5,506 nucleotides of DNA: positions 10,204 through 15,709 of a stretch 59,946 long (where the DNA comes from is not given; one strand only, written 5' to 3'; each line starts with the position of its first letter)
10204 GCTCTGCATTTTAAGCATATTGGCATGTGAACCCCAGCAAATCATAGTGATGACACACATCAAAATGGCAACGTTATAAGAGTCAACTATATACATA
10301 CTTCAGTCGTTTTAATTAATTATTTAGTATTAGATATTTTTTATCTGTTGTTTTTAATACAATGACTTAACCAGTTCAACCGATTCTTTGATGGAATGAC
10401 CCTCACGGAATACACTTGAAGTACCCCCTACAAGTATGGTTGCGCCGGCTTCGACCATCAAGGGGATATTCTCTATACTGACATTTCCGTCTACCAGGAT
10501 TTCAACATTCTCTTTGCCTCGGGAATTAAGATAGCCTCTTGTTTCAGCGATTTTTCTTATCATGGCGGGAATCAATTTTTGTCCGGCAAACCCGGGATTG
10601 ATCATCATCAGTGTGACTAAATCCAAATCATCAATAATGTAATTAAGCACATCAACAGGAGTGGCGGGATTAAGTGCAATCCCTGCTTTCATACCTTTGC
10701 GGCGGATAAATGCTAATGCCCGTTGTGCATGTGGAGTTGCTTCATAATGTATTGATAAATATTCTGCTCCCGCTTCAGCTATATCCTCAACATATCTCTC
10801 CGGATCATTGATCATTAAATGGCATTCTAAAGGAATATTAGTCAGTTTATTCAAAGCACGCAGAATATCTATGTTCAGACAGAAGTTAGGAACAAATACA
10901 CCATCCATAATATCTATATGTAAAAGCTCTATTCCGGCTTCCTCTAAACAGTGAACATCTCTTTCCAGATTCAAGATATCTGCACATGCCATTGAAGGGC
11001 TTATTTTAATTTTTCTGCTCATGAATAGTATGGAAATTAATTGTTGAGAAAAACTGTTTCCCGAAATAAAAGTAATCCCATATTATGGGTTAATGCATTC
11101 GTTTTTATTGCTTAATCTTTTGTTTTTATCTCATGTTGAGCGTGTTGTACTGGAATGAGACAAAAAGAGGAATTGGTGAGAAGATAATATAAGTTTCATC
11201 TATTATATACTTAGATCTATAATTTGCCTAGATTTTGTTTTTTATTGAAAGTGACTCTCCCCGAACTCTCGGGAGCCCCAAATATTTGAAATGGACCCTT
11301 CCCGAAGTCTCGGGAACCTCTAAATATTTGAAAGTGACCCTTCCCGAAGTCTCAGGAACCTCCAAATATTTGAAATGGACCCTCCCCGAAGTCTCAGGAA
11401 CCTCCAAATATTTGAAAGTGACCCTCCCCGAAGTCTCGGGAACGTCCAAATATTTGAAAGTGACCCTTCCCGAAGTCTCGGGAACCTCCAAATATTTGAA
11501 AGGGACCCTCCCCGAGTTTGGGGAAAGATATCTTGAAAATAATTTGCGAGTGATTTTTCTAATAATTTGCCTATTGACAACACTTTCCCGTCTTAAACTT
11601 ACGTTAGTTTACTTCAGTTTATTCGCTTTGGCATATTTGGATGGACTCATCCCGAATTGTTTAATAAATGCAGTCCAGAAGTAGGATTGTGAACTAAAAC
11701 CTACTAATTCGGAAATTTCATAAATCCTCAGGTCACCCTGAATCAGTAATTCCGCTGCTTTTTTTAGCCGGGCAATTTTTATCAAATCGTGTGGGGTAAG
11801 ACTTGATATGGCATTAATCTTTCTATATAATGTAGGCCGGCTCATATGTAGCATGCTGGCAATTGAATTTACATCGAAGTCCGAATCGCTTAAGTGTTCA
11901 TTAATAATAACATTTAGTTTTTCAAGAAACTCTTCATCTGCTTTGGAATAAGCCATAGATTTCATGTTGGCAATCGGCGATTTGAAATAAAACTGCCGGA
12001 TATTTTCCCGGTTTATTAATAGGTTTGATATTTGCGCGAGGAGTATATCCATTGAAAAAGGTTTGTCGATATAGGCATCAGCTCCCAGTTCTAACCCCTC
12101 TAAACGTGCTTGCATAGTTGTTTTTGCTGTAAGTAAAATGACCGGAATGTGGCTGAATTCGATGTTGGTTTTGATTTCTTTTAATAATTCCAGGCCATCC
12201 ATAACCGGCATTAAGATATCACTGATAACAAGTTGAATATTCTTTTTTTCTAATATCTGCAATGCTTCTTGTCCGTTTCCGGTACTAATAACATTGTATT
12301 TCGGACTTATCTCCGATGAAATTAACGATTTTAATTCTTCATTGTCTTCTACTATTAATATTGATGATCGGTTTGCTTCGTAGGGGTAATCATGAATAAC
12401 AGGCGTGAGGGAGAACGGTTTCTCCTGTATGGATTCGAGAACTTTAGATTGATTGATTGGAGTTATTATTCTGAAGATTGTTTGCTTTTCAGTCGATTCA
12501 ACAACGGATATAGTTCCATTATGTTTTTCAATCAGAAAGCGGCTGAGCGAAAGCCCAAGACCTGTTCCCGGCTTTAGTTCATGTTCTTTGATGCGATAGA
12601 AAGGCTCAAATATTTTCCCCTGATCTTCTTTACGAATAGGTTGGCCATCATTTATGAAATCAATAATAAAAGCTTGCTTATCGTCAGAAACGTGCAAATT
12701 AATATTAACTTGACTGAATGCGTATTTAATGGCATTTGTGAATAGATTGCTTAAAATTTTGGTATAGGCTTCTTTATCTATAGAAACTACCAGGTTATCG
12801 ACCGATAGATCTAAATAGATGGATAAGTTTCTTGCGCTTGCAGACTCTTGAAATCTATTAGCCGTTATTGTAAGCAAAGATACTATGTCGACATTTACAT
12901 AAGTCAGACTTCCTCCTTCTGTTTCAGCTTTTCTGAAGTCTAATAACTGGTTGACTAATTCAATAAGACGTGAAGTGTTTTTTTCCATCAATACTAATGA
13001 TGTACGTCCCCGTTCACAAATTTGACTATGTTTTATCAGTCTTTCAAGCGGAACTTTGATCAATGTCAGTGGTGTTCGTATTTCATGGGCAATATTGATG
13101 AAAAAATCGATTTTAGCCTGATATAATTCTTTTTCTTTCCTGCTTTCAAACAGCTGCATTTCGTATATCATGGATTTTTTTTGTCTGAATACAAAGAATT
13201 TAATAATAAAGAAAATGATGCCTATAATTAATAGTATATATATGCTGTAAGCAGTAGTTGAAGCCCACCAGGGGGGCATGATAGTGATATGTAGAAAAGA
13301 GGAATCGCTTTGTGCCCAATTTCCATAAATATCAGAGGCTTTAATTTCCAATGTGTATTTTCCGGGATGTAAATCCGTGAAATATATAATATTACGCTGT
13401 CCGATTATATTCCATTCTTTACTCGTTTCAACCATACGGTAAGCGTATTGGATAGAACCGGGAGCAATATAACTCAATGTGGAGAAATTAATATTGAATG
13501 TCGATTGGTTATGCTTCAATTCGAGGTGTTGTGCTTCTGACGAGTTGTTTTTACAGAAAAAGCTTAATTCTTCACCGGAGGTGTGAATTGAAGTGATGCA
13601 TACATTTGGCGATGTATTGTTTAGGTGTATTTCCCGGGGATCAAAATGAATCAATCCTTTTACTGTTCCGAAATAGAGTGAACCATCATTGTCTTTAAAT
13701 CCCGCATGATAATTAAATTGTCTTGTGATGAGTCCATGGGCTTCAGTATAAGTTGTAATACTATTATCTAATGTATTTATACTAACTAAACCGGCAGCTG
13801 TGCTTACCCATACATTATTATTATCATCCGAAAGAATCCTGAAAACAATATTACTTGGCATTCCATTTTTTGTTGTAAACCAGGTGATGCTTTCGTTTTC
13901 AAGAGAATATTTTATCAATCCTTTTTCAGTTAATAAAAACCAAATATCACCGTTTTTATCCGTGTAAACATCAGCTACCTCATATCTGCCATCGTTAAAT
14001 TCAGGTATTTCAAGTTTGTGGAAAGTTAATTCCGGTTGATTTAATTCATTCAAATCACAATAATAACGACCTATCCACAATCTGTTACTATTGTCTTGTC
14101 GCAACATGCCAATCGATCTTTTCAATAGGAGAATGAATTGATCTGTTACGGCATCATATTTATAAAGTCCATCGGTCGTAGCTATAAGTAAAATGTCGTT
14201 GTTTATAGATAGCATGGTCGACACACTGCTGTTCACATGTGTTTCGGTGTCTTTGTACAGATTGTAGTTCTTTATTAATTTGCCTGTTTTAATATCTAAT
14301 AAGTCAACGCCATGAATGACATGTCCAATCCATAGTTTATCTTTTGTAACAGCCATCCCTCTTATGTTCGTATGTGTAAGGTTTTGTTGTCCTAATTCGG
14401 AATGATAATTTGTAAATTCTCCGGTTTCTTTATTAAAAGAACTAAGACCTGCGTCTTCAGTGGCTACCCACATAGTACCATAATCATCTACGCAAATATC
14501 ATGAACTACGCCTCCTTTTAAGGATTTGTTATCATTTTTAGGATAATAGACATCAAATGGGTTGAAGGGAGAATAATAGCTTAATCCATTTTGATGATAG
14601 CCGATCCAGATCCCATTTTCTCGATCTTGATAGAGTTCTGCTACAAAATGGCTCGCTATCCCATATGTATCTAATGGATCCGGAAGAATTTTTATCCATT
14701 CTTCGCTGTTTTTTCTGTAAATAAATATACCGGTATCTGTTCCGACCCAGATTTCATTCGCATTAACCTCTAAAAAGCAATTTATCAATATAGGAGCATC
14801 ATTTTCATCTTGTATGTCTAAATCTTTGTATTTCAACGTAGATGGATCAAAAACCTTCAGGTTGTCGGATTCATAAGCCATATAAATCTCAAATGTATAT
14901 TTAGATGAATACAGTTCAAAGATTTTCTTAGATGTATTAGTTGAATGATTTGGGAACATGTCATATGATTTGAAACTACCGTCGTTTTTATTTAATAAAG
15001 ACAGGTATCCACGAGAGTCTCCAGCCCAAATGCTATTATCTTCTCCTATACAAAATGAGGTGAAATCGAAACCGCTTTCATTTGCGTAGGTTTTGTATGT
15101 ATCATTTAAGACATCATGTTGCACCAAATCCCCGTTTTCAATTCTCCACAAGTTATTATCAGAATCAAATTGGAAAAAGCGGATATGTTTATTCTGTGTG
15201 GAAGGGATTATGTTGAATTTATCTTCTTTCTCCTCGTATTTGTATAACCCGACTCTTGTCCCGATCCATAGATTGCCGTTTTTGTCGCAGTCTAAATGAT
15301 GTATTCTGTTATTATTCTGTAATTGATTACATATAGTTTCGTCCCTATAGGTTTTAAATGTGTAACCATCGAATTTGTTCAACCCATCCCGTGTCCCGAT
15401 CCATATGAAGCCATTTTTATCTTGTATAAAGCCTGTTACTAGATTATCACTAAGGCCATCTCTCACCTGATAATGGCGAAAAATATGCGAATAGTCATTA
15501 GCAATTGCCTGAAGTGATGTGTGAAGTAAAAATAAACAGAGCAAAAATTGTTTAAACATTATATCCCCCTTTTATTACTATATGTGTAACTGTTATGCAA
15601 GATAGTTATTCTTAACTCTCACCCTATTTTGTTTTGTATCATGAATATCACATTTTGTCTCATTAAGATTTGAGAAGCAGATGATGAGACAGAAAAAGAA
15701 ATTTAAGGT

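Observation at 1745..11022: HTCS-linked SusC/SusD operon with no recognisable CAZyme but a D-allose-pathway-like cytoplasmic module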

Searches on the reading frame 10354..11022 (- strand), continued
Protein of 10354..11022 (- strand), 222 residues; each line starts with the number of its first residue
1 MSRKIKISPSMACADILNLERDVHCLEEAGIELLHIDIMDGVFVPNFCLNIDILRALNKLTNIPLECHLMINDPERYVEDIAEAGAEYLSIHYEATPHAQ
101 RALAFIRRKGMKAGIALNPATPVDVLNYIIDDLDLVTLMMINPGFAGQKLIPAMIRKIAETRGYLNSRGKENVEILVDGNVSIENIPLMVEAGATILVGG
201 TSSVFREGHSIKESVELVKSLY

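Call 71: find_encoding_contigs(protein=P0160, flank=10000, max_places=2)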
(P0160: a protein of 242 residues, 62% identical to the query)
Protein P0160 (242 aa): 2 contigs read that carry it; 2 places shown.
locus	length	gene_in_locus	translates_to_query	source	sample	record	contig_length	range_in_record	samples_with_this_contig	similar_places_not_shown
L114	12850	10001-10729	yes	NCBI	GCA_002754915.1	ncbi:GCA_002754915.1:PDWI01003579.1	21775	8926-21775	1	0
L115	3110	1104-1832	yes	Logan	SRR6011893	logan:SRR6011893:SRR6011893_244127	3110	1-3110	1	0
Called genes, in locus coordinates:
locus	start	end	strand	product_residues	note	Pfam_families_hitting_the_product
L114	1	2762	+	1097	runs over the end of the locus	PF07660:STN (faint), PF13620:CarboxypepD_reg, PF13715:CarbopepD_reg_2, PF07715:Plug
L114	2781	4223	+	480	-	PF14322:SusD-like_3, PF07980:SusD_RagB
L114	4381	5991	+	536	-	PF00206:Lyase_1, PF14698:ASL_C2 (weak)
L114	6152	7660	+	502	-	PF03972:MmgE_PrpD_N, PF19305:MmgE_PrpD_C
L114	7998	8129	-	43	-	-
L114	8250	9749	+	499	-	-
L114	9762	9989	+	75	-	-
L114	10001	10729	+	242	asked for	PF00834:Ribul_P_3_epim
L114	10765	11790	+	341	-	PF07168:Ureide_permease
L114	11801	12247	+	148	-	PF02502:LacAB_rpiB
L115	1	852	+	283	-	?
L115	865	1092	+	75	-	-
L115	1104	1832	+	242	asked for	PF00834:Ribul_P_3_epim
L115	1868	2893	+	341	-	PF07168:Ureide_permease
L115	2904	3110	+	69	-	?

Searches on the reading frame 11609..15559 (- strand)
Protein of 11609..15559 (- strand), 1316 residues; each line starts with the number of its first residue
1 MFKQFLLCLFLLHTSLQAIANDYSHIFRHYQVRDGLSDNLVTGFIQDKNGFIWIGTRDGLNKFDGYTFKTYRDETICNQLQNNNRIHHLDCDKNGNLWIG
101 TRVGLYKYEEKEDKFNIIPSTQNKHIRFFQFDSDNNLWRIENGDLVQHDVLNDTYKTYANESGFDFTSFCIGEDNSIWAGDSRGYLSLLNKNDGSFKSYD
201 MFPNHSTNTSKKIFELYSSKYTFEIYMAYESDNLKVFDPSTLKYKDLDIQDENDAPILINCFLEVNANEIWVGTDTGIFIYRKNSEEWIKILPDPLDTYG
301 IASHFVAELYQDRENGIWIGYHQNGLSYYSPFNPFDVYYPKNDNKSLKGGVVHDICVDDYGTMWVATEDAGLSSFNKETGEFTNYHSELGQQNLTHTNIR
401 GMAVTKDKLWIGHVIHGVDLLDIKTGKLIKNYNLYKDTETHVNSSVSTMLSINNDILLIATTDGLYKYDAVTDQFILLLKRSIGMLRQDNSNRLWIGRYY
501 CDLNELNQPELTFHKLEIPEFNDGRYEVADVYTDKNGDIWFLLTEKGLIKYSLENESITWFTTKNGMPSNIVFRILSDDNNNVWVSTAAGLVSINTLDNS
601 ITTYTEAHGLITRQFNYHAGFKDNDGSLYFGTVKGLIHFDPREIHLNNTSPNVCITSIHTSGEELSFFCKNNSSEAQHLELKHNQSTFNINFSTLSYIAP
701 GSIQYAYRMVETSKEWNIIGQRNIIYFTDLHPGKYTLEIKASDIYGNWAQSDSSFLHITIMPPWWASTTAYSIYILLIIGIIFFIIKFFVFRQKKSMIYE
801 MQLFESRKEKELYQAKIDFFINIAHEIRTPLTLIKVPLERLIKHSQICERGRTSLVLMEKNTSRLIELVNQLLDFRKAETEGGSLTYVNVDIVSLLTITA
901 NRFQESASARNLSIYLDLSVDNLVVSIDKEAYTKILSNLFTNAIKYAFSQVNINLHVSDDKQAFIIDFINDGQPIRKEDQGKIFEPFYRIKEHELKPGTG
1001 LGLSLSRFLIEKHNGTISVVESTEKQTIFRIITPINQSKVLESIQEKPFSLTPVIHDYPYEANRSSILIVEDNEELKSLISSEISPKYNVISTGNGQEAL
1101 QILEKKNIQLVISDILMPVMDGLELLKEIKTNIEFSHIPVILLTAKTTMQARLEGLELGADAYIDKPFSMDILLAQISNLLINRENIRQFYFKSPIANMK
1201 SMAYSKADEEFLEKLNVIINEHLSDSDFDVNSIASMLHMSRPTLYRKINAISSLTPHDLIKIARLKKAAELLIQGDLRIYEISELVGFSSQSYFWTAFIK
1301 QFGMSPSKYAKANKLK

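Call 3: search_protein_families(library=pfam, proteins=[window:11609-15559:-], max_evalue=0.01)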
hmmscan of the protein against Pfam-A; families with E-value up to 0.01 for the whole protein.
window:11609-15559:- (1316 aa): 12 families
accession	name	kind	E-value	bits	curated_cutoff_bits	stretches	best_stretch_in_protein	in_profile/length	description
PF07494.17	Reg_prop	-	1.6e-29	98.6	20.4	3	35-57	1-23/24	Two component regulator propeller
PF00072.30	Response_reg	-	1.5e-24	86.8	30.2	1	1067-1177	1-110/111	Response regulator receiver domain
PF12833.13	HTH_18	-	2.4e-19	69.8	33.6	1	1233-1311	1-79/80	Helix-turn-helix domain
PF02518.31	HATPase_c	-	9.3e-19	68.4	26.4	1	928-1035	2-109/111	Histidine kinase-, DNA gyrase B-, and HSP90-like ATPase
PF07495.19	Y_Y_Y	-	3.1e-13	49.8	26.6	1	697-760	2-64/65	Y_Y_Y domain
PF00512.31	HisKA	-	8e-11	42.3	26.9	1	816-880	2-65/66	His Kinase A (phospho-acceptor) domain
PF00165.29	HTH_AraC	-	2.3e-10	40.8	26.6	1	1273-1309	2-40/42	Bacterial regulatory helix-turn-helix proteins, AraC family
PF16819.11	DUF5074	-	1.2e-06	28.3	27.2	0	402-617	104-340/353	Domain of unknown function (DUF5074)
PF13360.13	PQQ_2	-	1.1e-05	25.7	27.6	1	346-474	60-190/233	Outer membrane protein assembly factor BamB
PF08450.18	SGL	-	0.00045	20.3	26.3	0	48-102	50-104/246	SMP-30/Gluconolactonase/LRE-like region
PF23748.1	Beta-prop_LRRK2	-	0.00055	19.5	26.9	0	78-104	268-294/359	LRRK2 beta propeller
PF13556.12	HTH_30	-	0.0021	18.2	27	1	1225-1259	10-44/59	PucR C-terminal helix-turn-helix domain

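Call 4: search_protein_families(library=ncbifam, proteins=[window:11609-15559:-], max_evalue=0.01)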
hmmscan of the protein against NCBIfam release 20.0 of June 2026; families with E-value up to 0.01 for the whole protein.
window:11609-15559:- (1316 aa): 182 families (the best 25 are shown)
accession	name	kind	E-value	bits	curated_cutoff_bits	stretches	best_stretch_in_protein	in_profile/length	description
NF047465.1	hybrid_HK_LvrA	exception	3.1e-56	190.9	1200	1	809-1205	195-606/819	hybrid histidine kinase/response regulator LvrA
TIGR02956.1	TMAO_torS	equivalog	8.3e-44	149.9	676.5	1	813-1230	461-874/967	TMAO reductase system sensor histidine kinase/response regulator TorS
NF038297.2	hybrid_HK_HrmK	equivalog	1e-43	149.9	725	1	811-1175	230-602/607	hybrid histidine kinase/response regulator HrmK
NF011874.0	PRK15347.1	equivalog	2.3e-37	128.5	852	2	803-1047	384-626/921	two component system sensor kinase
NF033092.0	HK_WalK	equivalog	5.5e-37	127.6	725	1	811-1034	367-593/594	cell wall metabolism sensor histidine kinase WalK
NF041947.1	LuxQ_Vibrio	equivalog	9.5e-37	126.3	1200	1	806-1173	461-831/843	quorum-sensing autoinducer 2 sensor kinase/phosphatase LuxQ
NF046044.1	PnpS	equivalog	1.2e-36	126.6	400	1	809-1032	163-388/390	two-component system histidine kinase PnpS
TIGR02966.1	phoR_proteo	equivalog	5e-36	124.4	334.2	1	810-1031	108-331/333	phosphate regulon sensor histidine kinase PhoR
NF047874.1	MASE3_PAS_HK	subfamily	1.6e-35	123.1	560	1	798-1041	383-631/655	MASE3 domain-containing sensor histidine kinase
NF008302.0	PRK11091.1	equivalog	1e-34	119.9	838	1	813-1188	280-650/779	aerobic respiration two-component sensor histidine kinase ArcB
NF007420.1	PRK09959.1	equivalog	4.3e-34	117.3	1995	1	805-1184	701-1077/1197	acid-sensing system histidine kinase EvgS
NF041880.1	EPS_EpsF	equivalog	1.8e-33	115.8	900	2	815-1025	273-480/492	response regulator EpsF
NF008099.0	PRK10841.1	equivalog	3.9e-33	114.3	920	2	813-1045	467-700/949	two-component system sensor histidine kinase RcsC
NF033091.0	HK_VanS_ACDEFG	equivalog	3.2e-32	111.8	400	1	795-1033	53-292/293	vancomycin resistance histidine kinase VanS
NF008468.0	PRK11360.1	equivalog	3.8e-32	111.4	646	1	822-1039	402-612/616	two-component system sensor histidine kinase AtoS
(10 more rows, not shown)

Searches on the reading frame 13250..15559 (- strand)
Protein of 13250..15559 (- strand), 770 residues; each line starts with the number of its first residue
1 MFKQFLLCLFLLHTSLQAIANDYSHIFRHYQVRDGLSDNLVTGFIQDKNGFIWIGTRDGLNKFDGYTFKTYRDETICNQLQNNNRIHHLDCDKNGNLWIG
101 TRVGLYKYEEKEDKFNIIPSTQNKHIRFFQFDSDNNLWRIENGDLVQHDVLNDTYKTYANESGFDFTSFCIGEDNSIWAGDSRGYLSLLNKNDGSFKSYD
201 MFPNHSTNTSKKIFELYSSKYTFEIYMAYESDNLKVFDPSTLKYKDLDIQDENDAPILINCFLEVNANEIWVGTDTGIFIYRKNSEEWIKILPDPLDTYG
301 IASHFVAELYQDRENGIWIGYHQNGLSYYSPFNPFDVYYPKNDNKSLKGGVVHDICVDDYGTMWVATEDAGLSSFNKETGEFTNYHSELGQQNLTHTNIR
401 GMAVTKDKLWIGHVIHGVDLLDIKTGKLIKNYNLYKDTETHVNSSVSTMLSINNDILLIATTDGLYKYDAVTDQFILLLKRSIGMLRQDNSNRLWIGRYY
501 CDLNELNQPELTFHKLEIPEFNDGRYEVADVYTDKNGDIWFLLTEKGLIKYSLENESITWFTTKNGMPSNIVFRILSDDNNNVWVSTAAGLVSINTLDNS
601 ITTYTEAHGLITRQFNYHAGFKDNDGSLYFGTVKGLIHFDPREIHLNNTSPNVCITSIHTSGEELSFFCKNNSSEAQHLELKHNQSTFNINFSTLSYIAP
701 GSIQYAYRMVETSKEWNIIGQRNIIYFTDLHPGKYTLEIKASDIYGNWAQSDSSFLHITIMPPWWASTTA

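Call 87: search_solved_structures(query=window:13250-15559:-, max_evalue=0.00001)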
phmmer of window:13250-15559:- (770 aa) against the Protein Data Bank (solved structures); distinct sequences matched with E-value up to 0.00001: 4.
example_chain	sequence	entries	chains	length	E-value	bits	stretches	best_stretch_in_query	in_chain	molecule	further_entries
4a2l_A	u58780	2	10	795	1e-71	245.8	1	5-766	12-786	TWO-COMPONENT SYSTEM SENSOR HISTIDINE KINASE/RESPONSE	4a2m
3v9f_A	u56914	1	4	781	1.3e-66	229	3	297-766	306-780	Two-component system sensor histidine kinase/response regulator, hybrid (One-component sys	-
3ott_A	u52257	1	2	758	2.1e-29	105.9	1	577-765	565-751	Two-component system sensor histidine kinase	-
3va6_A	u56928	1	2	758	2.1e-29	105.9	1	577-765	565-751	Two-component system sensor histidine kinase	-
